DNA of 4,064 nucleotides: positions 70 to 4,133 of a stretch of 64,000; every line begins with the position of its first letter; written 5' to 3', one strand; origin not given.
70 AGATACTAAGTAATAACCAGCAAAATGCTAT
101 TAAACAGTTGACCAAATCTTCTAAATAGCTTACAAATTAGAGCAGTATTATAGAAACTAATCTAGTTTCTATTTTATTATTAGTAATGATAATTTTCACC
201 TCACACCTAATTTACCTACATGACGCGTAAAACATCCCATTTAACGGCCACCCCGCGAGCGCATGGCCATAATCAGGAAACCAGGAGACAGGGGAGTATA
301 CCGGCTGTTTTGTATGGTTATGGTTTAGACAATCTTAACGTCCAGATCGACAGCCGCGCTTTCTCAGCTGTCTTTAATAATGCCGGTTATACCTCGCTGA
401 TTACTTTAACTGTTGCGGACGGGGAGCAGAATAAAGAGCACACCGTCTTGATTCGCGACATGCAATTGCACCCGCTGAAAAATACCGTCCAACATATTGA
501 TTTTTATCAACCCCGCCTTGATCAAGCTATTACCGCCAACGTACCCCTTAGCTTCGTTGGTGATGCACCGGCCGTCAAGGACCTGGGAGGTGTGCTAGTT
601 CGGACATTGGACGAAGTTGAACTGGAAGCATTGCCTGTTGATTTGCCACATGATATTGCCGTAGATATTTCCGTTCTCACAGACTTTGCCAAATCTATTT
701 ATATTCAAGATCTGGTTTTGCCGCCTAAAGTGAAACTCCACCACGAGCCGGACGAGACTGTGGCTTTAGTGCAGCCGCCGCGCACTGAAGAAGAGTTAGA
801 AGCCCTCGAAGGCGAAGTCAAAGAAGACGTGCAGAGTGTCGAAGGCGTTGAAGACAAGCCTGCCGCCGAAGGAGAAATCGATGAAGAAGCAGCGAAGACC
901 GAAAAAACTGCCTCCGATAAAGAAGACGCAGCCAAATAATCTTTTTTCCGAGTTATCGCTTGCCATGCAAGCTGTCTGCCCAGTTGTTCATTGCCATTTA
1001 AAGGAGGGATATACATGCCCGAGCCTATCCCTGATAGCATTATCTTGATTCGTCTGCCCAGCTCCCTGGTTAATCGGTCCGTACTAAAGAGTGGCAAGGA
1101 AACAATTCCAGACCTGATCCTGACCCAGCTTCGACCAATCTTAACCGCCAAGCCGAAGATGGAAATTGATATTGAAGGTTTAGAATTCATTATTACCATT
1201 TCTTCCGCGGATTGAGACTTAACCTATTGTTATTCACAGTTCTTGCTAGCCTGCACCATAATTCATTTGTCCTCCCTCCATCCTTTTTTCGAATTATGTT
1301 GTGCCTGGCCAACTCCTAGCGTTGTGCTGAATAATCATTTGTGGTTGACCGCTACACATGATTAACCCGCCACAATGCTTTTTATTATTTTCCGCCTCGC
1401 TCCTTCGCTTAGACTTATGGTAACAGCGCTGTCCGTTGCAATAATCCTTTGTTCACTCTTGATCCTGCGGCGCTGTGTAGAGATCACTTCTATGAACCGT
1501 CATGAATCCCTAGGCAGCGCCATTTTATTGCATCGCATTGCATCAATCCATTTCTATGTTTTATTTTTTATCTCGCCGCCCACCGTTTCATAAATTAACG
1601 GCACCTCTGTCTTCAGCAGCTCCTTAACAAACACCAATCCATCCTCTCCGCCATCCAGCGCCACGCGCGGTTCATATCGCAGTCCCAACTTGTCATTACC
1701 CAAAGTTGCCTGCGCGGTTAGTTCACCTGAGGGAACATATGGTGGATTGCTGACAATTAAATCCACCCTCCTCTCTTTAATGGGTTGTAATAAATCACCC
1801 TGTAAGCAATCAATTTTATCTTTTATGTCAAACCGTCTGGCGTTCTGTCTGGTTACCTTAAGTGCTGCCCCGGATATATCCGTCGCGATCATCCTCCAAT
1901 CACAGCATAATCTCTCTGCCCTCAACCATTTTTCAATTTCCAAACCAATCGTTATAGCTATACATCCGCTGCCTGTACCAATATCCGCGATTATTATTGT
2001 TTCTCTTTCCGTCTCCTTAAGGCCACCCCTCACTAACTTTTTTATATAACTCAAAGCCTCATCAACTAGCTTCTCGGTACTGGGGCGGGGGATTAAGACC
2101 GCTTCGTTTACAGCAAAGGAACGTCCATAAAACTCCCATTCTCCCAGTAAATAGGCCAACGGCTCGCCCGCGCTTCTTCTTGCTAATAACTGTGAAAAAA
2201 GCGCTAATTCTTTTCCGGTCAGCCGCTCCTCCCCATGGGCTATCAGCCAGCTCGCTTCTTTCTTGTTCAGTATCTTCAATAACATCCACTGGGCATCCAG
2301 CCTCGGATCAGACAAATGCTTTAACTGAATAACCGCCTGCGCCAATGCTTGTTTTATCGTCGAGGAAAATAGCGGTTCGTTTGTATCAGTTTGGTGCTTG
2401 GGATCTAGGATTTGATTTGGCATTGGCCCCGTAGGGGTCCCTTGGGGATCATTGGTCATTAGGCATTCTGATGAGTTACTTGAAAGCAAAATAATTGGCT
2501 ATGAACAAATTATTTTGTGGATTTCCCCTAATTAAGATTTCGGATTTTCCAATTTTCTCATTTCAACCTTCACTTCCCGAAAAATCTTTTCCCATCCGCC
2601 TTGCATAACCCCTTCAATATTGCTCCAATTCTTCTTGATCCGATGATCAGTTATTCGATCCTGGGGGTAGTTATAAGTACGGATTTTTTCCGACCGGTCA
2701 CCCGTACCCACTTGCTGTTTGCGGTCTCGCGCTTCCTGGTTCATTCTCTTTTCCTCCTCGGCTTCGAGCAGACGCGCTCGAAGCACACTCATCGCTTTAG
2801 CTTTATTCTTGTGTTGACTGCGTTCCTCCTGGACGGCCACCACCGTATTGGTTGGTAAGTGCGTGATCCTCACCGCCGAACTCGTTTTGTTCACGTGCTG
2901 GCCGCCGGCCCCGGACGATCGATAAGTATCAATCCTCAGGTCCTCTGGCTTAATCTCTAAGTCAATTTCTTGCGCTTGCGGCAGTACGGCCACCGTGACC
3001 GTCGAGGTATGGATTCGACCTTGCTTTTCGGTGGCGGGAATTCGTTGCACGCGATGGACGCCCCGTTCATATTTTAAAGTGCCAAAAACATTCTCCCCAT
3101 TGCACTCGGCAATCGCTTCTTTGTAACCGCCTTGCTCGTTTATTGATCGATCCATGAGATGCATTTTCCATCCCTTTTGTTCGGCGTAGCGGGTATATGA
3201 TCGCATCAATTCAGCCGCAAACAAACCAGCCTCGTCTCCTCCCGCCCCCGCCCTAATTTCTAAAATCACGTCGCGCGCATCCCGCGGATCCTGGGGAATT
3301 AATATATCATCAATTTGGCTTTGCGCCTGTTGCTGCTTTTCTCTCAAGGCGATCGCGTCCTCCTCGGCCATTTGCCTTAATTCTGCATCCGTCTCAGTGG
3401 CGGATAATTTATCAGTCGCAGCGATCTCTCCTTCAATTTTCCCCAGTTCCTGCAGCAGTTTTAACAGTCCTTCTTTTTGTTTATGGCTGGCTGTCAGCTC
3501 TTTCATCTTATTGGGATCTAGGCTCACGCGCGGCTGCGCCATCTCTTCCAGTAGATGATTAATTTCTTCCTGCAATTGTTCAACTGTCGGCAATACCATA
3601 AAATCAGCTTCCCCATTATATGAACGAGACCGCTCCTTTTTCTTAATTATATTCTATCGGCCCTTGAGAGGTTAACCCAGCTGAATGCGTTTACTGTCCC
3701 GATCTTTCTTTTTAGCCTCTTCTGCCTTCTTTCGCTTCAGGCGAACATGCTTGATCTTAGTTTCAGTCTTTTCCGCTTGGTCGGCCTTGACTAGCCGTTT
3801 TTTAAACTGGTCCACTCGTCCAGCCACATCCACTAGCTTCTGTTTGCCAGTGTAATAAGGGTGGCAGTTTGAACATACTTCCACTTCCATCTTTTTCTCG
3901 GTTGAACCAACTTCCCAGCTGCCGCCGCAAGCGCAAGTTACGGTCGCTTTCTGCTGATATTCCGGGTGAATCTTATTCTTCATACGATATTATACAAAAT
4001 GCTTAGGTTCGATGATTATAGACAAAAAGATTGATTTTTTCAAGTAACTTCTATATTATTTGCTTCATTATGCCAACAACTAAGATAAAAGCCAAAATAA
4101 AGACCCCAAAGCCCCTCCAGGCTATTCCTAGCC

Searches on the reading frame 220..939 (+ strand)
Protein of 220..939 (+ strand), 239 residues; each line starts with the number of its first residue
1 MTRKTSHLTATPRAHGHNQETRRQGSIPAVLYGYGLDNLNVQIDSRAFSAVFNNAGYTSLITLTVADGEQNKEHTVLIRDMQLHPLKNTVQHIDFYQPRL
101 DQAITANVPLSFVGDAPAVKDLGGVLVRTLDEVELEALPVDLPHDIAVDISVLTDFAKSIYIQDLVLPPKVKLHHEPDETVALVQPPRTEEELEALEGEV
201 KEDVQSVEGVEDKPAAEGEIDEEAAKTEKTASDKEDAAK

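Call 51: search_protein_families(library=pfam, proteins=[window:220-939:+], max_evalue=0.001)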
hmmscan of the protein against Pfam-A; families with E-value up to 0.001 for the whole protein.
window:220-939:+ (239 aa): 2 families
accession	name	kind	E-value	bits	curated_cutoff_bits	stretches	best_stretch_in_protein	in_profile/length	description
PF14693.11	Ribosomal_TL5_C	-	1.2e-20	74.1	27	1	104-188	2-84/84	Ribosomal protein TL5, C-terminal domain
PF01386.24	Ribosomal_L25p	-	2.6e-20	73.1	23.6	1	8-95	1-82/82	Ribosomal L25p family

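Call 92: find_encoding_contigs(protein=window:220-939:+, flank=10000, max_places=4)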
Protein window:220-939:+ (239 aa): 23 contigs read that carry it; 4 places shown.
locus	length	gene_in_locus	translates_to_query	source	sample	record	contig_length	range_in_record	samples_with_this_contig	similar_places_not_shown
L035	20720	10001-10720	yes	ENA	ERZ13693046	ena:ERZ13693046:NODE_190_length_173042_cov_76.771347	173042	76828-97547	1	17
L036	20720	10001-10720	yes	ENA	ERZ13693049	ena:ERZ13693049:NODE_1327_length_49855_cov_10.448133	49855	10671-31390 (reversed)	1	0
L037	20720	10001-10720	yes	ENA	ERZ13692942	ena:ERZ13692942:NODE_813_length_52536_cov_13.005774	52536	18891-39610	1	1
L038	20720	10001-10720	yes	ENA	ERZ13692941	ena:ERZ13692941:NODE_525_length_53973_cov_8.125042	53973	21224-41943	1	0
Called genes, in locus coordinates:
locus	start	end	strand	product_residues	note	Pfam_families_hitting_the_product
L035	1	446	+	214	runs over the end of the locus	-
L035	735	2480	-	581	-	PF07973:tRNA_SAD, PF00587:tRNA-synt_2b, PF03129:HGTP_anticodon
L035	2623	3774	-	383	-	-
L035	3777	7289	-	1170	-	PF02811:PHP, PF07733:DNA_pol3_alpha, PF17657:DNA_pol3_finger, PF14579:HHH_6, PF01336:tRNA_anti-codon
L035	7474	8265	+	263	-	-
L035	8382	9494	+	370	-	PF01098:FTSW_RODA_SPOVE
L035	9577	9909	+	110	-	-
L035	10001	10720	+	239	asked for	PF01386:Ribosomal_L25p, PF14693:Ribosomal_TL5_C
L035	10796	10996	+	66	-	-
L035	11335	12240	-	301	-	PF17827:PrmC_N, PF05175:MTS, PF06325:PrmA (weak), PF01170:UPF0020 (weak)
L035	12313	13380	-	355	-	PF03462:PCRF, PF00472:RF-1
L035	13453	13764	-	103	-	PF01197:Ribosomal_L31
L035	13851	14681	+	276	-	PF00318:Ribosomal_S2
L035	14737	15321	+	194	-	PF00889:EF_TS, PF25025:EF-Ts_N (faint)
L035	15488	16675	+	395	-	PF23914:TPR_CcmH_CycH (weak), PF00515:TPR_1 (faint), PF07719:TPR_2 (faint), PF13174:TPR_6 (faint), PF13428:TPR_14 (faint), PF13432:TPR_16 (weak), PF14559:TPR_19 (weak)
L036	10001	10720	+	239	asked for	PF01386:Ribosomal_L25p, PF14693:Ribosomal_TL5_C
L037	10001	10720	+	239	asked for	PF01386:Ribosomal_L25p, PF14693:Ribosomal_TL5_C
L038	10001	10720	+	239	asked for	PF01386:Ribosomal_L25p, PF14693:Ribosomal_TL5_C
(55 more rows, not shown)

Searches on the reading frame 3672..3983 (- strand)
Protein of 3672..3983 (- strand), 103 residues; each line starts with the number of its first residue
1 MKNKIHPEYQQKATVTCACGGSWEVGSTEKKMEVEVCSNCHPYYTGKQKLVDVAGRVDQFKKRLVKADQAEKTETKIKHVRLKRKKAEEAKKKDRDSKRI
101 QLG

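Call 84: search_protein_families(library=pfam, proteins=[window:3672-3983:-], max_evalue=0.001)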
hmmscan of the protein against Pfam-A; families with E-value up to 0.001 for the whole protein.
window:3672-3983:- (103 aa): 1 family
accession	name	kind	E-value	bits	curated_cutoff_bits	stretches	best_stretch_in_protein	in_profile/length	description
PF01197.23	Ribosomal_L31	-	2.5e-28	98.5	27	1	1-63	1-63/65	Ribosomal protein L31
